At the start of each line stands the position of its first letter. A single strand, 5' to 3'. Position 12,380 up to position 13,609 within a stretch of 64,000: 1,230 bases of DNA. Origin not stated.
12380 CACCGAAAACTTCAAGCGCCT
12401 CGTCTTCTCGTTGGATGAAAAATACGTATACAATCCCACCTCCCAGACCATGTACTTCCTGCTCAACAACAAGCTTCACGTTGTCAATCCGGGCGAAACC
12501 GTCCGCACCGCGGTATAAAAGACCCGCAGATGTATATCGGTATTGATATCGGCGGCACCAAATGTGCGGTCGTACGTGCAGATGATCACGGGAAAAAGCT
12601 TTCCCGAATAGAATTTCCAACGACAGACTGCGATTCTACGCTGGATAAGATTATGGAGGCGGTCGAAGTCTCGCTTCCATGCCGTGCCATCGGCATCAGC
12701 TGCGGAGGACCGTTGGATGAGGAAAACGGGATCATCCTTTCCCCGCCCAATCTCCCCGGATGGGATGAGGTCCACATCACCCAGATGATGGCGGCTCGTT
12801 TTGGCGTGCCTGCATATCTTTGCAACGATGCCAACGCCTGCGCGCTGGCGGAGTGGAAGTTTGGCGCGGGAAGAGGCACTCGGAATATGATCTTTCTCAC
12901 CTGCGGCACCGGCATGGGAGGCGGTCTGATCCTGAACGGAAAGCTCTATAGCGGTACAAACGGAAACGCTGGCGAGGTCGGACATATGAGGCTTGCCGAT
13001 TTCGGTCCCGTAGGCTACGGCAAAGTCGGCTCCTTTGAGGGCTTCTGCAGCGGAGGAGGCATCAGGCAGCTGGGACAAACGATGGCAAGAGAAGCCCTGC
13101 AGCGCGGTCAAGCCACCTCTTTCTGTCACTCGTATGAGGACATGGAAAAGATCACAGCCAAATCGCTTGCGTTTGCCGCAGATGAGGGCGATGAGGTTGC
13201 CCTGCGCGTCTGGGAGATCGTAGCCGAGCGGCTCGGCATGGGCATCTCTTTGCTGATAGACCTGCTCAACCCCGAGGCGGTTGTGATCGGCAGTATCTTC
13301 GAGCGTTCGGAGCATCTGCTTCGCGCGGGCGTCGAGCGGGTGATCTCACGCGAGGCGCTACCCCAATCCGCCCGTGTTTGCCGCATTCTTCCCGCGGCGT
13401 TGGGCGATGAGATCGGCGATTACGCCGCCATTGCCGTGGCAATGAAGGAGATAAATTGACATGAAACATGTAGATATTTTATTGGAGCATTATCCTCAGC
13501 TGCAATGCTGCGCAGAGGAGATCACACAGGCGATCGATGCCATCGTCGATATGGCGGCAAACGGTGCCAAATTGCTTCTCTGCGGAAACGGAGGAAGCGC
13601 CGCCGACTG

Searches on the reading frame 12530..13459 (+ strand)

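Call 35: search_protein_families(library=pfam, proteins=[window:12530-13459:+], max_evalue=0.00001)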
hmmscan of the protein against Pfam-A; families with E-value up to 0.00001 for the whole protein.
window:12530-13459:+ (309 aa): 1 family
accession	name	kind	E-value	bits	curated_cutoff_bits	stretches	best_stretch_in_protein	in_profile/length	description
PF00480.26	ROK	-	1.2e-56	192.8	22.9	1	2-304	1-291/294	ROK family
